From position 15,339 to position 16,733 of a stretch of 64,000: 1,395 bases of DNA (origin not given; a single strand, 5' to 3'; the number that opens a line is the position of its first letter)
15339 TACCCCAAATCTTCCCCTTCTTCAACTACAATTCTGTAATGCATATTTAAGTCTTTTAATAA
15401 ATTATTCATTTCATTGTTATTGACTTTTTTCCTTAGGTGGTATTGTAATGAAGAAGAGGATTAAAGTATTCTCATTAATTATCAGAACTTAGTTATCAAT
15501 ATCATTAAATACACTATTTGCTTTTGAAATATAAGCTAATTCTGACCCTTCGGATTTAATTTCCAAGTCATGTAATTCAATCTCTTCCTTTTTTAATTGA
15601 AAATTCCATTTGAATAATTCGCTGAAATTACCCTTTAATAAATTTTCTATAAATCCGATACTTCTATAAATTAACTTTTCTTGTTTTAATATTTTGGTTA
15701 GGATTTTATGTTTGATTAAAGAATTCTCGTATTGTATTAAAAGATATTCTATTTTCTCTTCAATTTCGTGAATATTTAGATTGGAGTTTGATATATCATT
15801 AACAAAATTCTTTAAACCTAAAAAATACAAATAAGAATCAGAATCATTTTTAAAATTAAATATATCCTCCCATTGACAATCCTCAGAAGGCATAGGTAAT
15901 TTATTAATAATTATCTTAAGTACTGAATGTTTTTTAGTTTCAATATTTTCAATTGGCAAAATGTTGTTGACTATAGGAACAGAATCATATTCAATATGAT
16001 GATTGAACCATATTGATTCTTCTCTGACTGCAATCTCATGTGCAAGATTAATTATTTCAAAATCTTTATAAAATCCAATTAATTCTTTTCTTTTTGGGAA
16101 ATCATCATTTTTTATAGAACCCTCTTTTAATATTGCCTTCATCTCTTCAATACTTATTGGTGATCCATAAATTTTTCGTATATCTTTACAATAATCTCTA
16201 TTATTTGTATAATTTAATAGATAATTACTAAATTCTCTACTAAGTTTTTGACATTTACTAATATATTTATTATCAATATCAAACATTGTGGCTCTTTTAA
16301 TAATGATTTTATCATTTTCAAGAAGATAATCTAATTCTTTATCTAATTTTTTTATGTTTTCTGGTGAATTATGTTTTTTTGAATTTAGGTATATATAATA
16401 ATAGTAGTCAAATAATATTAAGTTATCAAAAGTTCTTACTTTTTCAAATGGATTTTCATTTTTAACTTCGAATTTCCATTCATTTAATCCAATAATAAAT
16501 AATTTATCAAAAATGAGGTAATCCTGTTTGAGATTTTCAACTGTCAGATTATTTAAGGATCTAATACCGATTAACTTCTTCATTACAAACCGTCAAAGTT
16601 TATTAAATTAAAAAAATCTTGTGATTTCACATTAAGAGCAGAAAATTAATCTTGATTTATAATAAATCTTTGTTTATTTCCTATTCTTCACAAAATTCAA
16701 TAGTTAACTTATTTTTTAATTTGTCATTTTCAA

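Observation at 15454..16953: AT-rich orphan 364-aa gene (+69-aa ORF) bracketed by an 11-bp inverted repeat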

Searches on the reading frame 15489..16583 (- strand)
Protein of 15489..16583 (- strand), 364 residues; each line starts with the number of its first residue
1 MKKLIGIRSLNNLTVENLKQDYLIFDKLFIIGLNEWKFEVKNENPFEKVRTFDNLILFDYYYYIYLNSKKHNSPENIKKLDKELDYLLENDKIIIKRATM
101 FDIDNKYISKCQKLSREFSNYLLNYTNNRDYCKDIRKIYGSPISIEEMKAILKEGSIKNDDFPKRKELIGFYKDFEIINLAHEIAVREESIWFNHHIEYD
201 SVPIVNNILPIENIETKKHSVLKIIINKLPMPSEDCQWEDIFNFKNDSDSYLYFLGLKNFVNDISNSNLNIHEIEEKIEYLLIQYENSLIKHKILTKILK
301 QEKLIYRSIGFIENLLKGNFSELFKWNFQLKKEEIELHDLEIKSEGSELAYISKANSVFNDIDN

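Call 7: search_protein_families(library=pfam, proteins=[window:15489-16583:-], max_evalue=1)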
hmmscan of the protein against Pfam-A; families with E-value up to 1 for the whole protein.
window:15489-16583:- (364 aa): 1 family
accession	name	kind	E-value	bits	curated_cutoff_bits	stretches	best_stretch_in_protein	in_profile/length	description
PF07318.18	DUF1464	-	0.16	11.5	23.5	0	78-155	187-258/327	Protein of unknown function (DUF1464)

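Call 8: search_protein_families(library=padloc, proteins=[window:15489-16583:-], max_evalue=1)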
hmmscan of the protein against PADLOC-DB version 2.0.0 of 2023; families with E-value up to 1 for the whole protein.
window:15489-16583:- (364 aa): 0 families

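Call 9: search_protein_families(library=ncbifam, proteins=[window:15489-16583:-], max_evalue=1)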
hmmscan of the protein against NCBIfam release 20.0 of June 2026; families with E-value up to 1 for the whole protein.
window:15489-16583:- (364 aa): 0 families

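Call 10: find_homologous_proteins(query=window:15489-16583:-, max_evalue=0.001)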
Query window:15489-16583:- (364 aa): 6 proteins with E <= 0.001 among 6209 candidates.
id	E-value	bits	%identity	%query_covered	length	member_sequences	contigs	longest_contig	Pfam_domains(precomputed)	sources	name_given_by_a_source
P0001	3.2e-232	788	100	100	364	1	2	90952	-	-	-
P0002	8.3e-153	527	67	100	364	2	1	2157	-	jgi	jgi:hypothetical protein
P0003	2.4e-99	351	50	99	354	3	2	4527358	-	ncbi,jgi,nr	ncbi:MAG: hypothetical protein RO257_18430 [Candidatus Kapabacteria bacterium]|nr:hypothetical prote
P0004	4.3e-60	222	40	98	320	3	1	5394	-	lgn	-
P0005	1.2e-58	217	39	99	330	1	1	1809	-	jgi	jgi:hypothetical protein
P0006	3.1e-26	110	38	48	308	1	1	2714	-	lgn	-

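Call 12: find_encoding_contigs(protein=P0003, flank=8000, max_places=4)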
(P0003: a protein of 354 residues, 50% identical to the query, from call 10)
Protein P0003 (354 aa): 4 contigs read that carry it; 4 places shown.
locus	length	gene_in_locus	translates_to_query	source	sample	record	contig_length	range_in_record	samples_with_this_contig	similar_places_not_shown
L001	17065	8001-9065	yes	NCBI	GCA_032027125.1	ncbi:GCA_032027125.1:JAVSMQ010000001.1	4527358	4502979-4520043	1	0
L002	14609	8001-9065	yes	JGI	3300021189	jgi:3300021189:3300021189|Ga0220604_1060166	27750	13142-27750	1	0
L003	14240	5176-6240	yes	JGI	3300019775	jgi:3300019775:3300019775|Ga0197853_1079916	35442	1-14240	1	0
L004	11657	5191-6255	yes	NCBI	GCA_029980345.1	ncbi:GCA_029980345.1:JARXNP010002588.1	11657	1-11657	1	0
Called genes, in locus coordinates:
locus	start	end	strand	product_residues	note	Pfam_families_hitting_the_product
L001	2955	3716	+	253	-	-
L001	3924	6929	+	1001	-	PF01170:UPF0020 (faint), PF02384:N6_Mtase, PF20473:MmeI_Mtase, PF07669:Eco57I, PF12950:TaqI_C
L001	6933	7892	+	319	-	-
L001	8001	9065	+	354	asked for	-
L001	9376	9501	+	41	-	-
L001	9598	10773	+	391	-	PF09995:MPAB_Lcp_cat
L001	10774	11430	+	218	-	PF25129:Pyr4-TMTC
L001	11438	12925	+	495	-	PF07228:SpoIIE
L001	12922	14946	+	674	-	-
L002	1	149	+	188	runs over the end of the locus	-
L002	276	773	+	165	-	-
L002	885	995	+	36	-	-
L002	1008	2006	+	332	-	PF13175:AAA_15 (weak), PF13304:AAA_21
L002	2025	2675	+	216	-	PF20469:OLD-like_TOPRIM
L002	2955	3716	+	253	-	-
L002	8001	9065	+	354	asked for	-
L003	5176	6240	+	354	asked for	-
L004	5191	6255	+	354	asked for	-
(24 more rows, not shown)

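Call 13: find_encoding_contigs(protein=P0004, flank=6000, max_places=4)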
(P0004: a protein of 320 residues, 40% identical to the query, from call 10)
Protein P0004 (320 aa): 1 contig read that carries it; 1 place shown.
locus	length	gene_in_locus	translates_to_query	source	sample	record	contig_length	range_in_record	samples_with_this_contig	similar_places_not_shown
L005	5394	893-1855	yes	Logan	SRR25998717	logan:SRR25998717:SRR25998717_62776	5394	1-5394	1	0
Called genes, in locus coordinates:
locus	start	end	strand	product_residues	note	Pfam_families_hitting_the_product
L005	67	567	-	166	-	PF19540:DUF6064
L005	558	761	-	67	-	-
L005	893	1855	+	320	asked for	-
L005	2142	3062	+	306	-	PF12686:DUF3800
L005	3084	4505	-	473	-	PF00171:Aldedh, PF05893:LuxC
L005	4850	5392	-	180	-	?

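Call 14: find_encoding_contigs(protein=P0002, flank=6000, max_places=4)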
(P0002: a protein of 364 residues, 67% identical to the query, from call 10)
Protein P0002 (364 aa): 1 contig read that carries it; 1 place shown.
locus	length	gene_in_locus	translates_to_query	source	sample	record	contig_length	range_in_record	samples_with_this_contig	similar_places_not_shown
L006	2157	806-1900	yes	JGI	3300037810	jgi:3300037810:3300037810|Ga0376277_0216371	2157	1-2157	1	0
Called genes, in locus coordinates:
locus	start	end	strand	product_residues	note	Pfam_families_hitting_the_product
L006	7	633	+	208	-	-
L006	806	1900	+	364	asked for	-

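Call 23: find_encoding_contigs(protein=window:15489-16583:-, flank=10000, max_places=4)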
Protein window:15489-16583:- (364 aa): 4 contigs read that carry it; 1 place shown.
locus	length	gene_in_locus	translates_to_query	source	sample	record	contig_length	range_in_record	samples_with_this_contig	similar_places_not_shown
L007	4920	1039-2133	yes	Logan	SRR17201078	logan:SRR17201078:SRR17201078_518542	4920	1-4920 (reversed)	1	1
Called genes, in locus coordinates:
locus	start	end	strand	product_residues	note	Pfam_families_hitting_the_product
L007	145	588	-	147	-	PF12802:MarR_2, PF01047:MarR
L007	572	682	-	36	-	-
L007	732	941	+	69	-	-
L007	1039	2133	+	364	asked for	-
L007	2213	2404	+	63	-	PF15919:HicB_lk_antitox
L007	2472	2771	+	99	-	PF01909:NTP_transf_2, PF18765:Polbeta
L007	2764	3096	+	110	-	PF01934:HepT-like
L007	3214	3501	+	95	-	PF10387:DUF2442 (weak)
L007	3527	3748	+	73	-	PF13711:DUF4160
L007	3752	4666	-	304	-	PF00561:Abhydrolase_1, PF12146:Hydrolase_4 (weak), PF12697:Abhydrolase_6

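Call 24: search_protein_representatives(protein=window:15489-16583:-)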
Query: 364 residues. Proteins with E-value up to 0.001 (for the whole library): 1547; up to 1e-10: 858; up to 1e-30: 3. The best 150 are listed.
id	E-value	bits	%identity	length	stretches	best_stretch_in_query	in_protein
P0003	7.5e-100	350.8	52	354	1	1-359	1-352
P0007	3.2e-64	233.6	44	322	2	176-359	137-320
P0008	9.8e-34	133.3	36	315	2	176-356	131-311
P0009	2.0e-29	119.1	39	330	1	181-359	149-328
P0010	3.1e-29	118.5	33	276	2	167-359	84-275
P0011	5.8e-29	117.6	33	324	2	177-357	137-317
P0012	2.5e-28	115.5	37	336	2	148-359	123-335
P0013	1.2e-27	113.2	29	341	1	2-357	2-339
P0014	2.1e-27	112.5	41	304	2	216-359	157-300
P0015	5.1e-27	111.2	37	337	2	173-359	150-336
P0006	1.0e-26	110.2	38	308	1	183-359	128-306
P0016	1.4e-26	109.8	33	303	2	175-359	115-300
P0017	1.4e-26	109.7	40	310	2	185-359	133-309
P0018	2.1e-26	109.2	33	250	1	184-359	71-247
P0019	2.8e-26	108.8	36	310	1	177-359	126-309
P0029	1.8e-25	106.1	29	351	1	2-359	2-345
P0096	1.5e-21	93.2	29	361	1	2-359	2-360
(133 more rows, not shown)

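Call 26: search_protein_families(library=pfam, alignment_id=A2, max_evalue=0.01)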
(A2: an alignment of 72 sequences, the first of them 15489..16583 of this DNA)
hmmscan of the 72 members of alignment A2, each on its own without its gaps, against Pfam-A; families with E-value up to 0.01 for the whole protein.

A. member 1, window:15489-16583:- (364 aa): 0 families

B. families by the number of members that match (of 72 scanned): 9 families
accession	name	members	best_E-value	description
PF19749.4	DUF6236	4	6.7e-06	Family of unknown function (DUF6236)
PF01602.26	Adaptin_N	1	0.0004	Adaptin N terminal region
PF20715.2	DUF6827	1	0.001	Domain of unknown function (DUF6827)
PF19031.6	Intu_longin_1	1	0.0015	First Longin domain of INTU, CCZ1 and HPS4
PF13001.13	ECM29_N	1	0.0031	Proteasome component ECM29, N-terminal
PF08343.15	RNR_N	1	0.0042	Ribonucleotide reductase N-terminal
PF01692.24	Paramyxo_C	1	0.0061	Paramyxovirus non-structural protein C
PF25541.1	TBCA_PH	1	0.0066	PH domain-containing proteins, TBCA domain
PF01442.23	Apolipoprotein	1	0.0066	Apolipoprotein A1/A4/E domain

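Call 27: search_solved_structures(query=A2, max_evalue=1, show_alignments=2)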
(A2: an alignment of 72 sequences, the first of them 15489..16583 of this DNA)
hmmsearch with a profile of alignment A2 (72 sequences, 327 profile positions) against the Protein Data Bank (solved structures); distinct sequences matched with E-value up to 1: 2.
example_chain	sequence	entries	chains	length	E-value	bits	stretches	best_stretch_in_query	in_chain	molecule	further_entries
2b78_A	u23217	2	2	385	0.12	15.1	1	19-98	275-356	hypothetical protein SMU.776 | Putative uncharacterized protein SMU.776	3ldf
8q3v_G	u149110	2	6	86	0.74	12.5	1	227-251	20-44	Tetrahydromethanopterin S-methyltransferase subunit G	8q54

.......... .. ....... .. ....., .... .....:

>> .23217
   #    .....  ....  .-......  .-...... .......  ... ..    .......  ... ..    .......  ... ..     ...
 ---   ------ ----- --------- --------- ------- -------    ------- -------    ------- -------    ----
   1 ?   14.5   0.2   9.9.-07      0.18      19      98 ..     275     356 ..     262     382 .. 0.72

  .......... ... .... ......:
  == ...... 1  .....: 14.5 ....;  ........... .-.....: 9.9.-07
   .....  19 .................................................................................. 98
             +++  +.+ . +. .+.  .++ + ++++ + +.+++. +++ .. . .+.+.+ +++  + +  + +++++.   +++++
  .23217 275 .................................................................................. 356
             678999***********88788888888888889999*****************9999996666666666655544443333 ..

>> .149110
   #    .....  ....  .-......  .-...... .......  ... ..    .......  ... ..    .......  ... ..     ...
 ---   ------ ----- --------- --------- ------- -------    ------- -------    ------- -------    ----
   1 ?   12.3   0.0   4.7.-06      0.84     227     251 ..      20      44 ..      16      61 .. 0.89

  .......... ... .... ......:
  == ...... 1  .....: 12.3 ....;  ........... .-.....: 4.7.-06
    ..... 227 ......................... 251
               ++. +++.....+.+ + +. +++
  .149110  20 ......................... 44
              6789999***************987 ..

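Call 30: search_protein_families(library=padloc, alignment_id=A2, max_evalue=0.01)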
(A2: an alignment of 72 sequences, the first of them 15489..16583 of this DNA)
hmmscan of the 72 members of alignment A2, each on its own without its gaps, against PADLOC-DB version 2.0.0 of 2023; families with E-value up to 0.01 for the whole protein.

A. member 1, window:15489-16583:- (364 aa): 0 families

B. families by the number of members that match (of 72 scanned): 8 families
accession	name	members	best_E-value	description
PDLC04837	PDC-S04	2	0.00079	-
PDLC02122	Csn2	1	1.1e-05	-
PDLC01598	Csn2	1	4.7e-05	CAS-II-A; acquisition_associated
PDLC02182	Drt5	1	0.00038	-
PDLC03146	Specificity_I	1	0.00042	Type I specificity subunit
PDLC00198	HamA2|HamA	1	0.0019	DUF1837 domain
PDLC01784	Cas6b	1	0.0021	-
PDLC00459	JetA1|JetA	1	0.0042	DUF3375 domain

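Call 35: predict_structure(alignment_id=A2)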
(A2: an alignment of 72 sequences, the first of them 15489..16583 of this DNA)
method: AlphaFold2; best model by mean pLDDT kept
length: 364 residues; sequences in the alignment: 72
mean_pLDDT: 88.0   pTM: 0.84
mean pLDDT of the five models: 88.0, 87.5, 86.5, 85.6, 83.7
residues with pLDDT >= 90: 222; 70-90: 99; 50-70: 40; < 50: 3
segments of 3 or more residues with pLDDT < 50: none
pLDDT, mean of each block of 10 residues (from residue 1): 95 96 98 96 89 92 91 93 98 93 92 91 84 53 64 59 55 87 94 93 82 81 96 97 97 97 97 98 95 89 85 86 85 88 95 97 69
secondary structure, 60 per line:
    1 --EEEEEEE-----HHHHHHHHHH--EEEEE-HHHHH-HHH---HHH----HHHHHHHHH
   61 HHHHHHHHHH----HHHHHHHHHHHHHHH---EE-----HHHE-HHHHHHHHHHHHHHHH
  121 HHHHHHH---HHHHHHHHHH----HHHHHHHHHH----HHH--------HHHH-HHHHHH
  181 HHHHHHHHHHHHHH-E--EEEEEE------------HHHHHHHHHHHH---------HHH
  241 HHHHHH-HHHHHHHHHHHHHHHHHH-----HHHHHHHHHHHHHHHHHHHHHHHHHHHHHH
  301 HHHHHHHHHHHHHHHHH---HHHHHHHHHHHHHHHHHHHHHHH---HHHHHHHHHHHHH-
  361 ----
elements in order: E3-9 H15-24 E27-31 H33-37 H52-70 H75-89 H105-127 H131-140 H145-154 H170-173 H175-194 E199-204 H217-228 H238-246 H248-265 H271-317 H321-343 H347-359

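Call 40: fold_search(model_id=the predicted structure, library=pdb)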
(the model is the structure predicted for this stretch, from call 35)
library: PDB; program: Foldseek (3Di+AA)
matches with E <= 10: 20; with E <= 0.001: 0
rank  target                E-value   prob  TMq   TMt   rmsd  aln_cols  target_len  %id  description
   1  7upp_B                2.6e+00  0.03  0.14  0.16  20.4       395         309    8  Crystal structure of designed heterotrimeric assembly DHT03_2arm_A21/B21/C long (released 2022-12-14)
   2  2c08                  3.2e+00  0.01  0.07  0.12  30.3       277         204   10  Rat endophilin A1 BAR domain (released 2006-06-14)
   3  4bjm_B                3.9e+00  0.02  0.10  0.14  21.6       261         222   15  Crystal structure of the flax-rust effector avrM (released 2013-10-16)
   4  2d4c_D                4.5e+00  0.02  0.08  0.12  28.1       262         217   10  Crystal structure of the endophilin BAR domain mutant (released 2006-07-11)
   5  2qjo_A                4.8e+00  0.02  0.14  0.15  19.1       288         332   10  crystal structure of a bifunctional NMN adenylyltransferase/ADP ribose pyrophosphatase (NadM) complexed with ADPRP and (released 2008-03-11)
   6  3iod_A                5.3e+00  0.02  0.13  0.15  15.2       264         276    9  Crystal Structure of Mycobacterium Tuberculosis Pantothenate Synthetase at 1.75 Ang resolution in complex with 5'-deox (released 2009-12-01)
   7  1n2g_A                6.5e+00  0.01  0.13  0.15  15.7       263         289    9  Crystal Structure of a Pantothenate Synthetase from M. tuberculosis in complex with AMPCPP (released 2003-04-22)
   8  8r2g_A                6.9e+00  0.01  0.10  0.13  17.3       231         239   11  Crystal structure of a BRCA2-DMC1 complex (released 2023-11-22)
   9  1n2b_B                7.2e+00  0.01  0.12  0.15  15.2       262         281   10  Crystal Structure of a Pantothenate Synthetase from M. tuberculosis in complex with AMPCPP and pantoate, higher occupa (released 2003-04-22)
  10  6rai_A                7.2e+00  0.01  0.11  0.08  25.3       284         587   11  Heterodimeric ABC exporter TmrAB in ATP-bound outward-facing occluded conformation (released 2019-07-31)
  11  8r2g_C                7.2e+00  0.01  0.09  0.11  17.8       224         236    9  Crystal structure of a BRCA2-DMC1 complex (released 2023-11-22)
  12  6r3p_B                7.2e+00  0.01  0.09  0.11  18.9       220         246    9  Crystal structure of human DMC1 ATPase domain (released 2019-04-03)
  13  8rz0_C                7.6e+00  0.02  0.07  0.23  17.7        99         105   19  Synthetic immunogen RH5-34EM bound to monoclonal antibody R5.016 (released 2024-07-17)
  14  1n2b_A                8.5e+00  0.01  0.14  0.17  15.1       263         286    9  Crystal Structure of a Pantothenate Synthetase from M. tuberculosis in complex with AMPCPP and pantoate, higher occupa (released 2003-04-22)
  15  8ruw_D                9.4e+00  0.04  0.07  0.11   2.7        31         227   10  Crystal structure of Archaeoglobus fulgidus (S)-3-O-geranylgeranylglyceryl phosphate synthase (released 2024-10-16)
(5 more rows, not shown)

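Call 42: find_related_loci(query=A3, collection=genome_contigs, flank=8000)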
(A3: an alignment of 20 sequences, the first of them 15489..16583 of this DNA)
Query A3 (364 aa) in genome_contigs; peptide patterns used: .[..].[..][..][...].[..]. (x = any residue, [..] = any of these).
202 stretches matched a pattern; 9 encode a relative of the query (tblastn E <= 1e-3); 9 distinct loci.
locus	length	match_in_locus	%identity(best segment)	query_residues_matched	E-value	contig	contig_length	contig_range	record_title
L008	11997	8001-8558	36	171-361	3e-30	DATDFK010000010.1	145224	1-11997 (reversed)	MAG TPA_asm: Pyrinomonadaceae bacterium isolate SMAG_U224 k141_1297176, whole genome shotgun sequence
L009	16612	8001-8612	34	172-360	6e-29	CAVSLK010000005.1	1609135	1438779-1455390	MAG: uncultured Acidobacteriota bacterium isolate MFD09206.bin.2.23 genome assembly, contig: contig_3255, whole genome s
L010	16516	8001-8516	34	190-360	5e-28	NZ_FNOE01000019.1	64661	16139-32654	Nitrosomonas oligotropha strain Nm75, whole genome shotgun sequence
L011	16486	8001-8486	34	200-360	8e-26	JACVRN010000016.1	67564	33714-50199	MAG: Pyrinomonadaceae bacterium isolate Co-bin11 k141_11668379_length_67564_cov_10.0000, whole genome shotgun sequence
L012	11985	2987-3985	25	1-360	1e-24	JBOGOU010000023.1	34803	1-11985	MAG: Pyrinomonadaceae bacterium isolate H1-B1_maxbin2.bin.13 k127_2182600, whole genome shotgun sequence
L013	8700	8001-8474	39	203-360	1e-24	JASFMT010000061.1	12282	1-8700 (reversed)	MAG: Gammaproteobacteria bacterium isolate D0817S02metaG_Bin_335 D0817S02metaG_FD_scaffold_856_c1, whole genome shotgun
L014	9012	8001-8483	30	200-359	9e-23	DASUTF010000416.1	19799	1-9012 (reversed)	MAG TPA_asm: Pyrinomonadaceae bacterium isolate SMAG_U1756 k141_2066382, whole genome shotgun sequence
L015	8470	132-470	29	249-361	3e-13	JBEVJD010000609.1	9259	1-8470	MAG: Pyrinomonadaceae bacterium isolate T4R1BO.metabat2.158 T4R1BO.metabat2.158_k133_30482798, whole genome shotgun sequ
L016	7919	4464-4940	33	202-359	1e-12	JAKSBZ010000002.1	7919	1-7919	MAG: Cytophagales bacterium isolate MAG.240 k141_12830868, whole genome shotgun sequence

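Call 44: fold_search(model_id=the predicted structure, library=viral)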
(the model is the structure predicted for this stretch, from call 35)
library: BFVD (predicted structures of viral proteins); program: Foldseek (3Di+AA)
matches with E <= 10: 29; with E <= 0.001: 0
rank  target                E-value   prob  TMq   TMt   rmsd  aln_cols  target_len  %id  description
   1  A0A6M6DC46            1.3e+00  0.04  0.15  0.11  49.2       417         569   10  (no name in the UniProt tables at hand)
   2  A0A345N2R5            1.7e+00  0.04  0.11  0.14  26.5       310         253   12  (no name in the UniProt tables at hand)
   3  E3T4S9                1.7e+00  0.03  0.13  0.10  33.3       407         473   11  Uncharacterized protein [Cafeteria roenbergensis virus (strain BV-PW1)]
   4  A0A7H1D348            2.6e+00  0.08  0.13  0.05  15.8       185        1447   20  Putative RNA dependent RNA polymerase [Frankliniella occidentalis associated peribunyavirus-like virus 2]
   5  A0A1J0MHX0            2.6e+00  0.02  0.14  0.10  25.4       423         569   10  DNA polymerase III alpha subunit [Pseudomonas phage PA5]
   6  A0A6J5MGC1            2.9e+00  0.04  0.10  0.21  14.0       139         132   12  Uncharacterized protein [uncultured Caudovirales phage]
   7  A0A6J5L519            3.1e+00  0.06  0.16  0.16  10.8       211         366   13  Cyclodileucine synthase [uncultured Caudovirales phage]
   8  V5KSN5                3.1e+00  0.03  0.09  0.20  14.1       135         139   10  Hyphothetical protein [Escherichia phage 4MG]
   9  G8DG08                3.4e+00  0.06  0.09  0.12  11.0        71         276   17  (no name in the UniProt tables at hand)
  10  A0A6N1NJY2            3.6e+00  0.03  0.13  0.09  28.5       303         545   10  Zinc ABC transporter ATP-binding protein [Tupanvirus soda lake]
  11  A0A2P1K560            4.0e+00  0.04  0.11  0.15  13.3       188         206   15  (no name in the UniProt tables at hand)
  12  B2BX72                4.2e+00  0.01  0.09  0.08  19.7       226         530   10  Nucleocapsid [Salmon aquaparamyxovirus]
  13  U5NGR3                5.2e+00  0.07  0.17  0.22  12.1       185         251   14  (no name in the UniProt tables at hand)
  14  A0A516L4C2            5.2e+00  0.02  0.09  0.19  15.6       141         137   11  (no name in the UniProt tables at hand)
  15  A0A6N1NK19            5.7e+00  0.01  0.11  0.07  24.4       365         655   12  Putative ring finger protein [Tupanvirus soda lake]
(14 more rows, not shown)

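Call 46: search_protein_families(library=pfam, proteins=[L008:6738-7397:-, L008:8606-9139:-, L009:6888-7658:+, L009:8578-8973:+, L009:9146-10042:+, L010:4988-7585:+, L010:8652-8948:-, L011:6779-7543:+, L011:8510-9328:+, L012:4167-5411:+], max_evalue=0.001)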
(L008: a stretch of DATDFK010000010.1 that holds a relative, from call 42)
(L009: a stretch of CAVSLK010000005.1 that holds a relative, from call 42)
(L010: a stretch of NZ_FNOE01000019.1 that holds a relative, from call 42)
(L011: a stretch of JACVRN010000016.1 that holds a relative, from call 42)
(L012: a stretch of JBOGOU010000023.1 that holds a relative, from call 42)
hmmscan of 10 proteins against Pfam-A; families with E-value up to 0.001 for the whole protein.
L008:6738-7397:- (219 aa): 0 families

L008:8606-9139:- (177 aa): 0 families

L009:6888-7658:+ (256 aa): 1 family
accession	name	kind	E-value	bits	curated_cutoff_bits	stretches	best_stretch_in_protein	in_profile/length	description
PF05690.20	ThiG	-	6e-107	357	23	1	7-250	2-247/247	Thiazole biosynthesis protein ThiG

L009:8578-8973:+ (131 aa): 1 family
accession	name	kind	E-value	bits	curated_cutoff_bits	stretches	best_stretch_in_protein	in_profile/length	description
PF00320.33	GATA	-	0.00029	20.8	26.8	1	87-115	1-28/36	GATA zinc finger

L009:9146-10042:+ (298 aa): 4 families
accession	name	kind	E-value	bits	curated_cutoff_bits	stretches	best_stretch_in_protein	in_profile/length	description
PF08338.16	DUF1731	-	1.8e-20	72.8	27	1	249-295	1-46/47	Domain of unknown function (DUF1731)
PF01370.27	Epimerase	-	6.5e-18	65.5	20.9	1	3-214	1-228/240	NAD dependent epimerase/dehydratase family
PF16363.11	GDP_Man_Dehyd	-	2e-06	27.9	27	1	4-130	1-146/332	GDP-mannose 4,6 dehydratase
PF13460.12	NAD_binding_10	-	0.0001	22.7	27.2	1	7-120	1-105/184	NAD(P)H-binding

L010:4988-7585:+ (865 aa): 3 families
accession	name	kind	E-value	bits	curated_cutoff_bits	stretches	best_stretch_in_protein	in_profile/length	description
PF01411.24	tRNA-synt_2c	-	2.1e-224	746.6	30.3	1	5-542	1-550/552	tRNA synthetases class II (A)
PF02272.25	DHHA1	-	8e-22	78.1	25.9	1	758-861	1-102/102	DHHA1 domain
PF07973.19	tRNA_SAD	-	6.7e-17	61.6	24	1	641-684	1-44/44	Threonyl and Alanyl tRNA synthetase second additional domain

L010:8652-8948:- (98 aa): 0 families

L011:6779-7543:+ (254 aa): 0 families

L011:8510-9328:+ (272 aa): 0 families

L012:4167-5411:+ (414 aa): 0 families
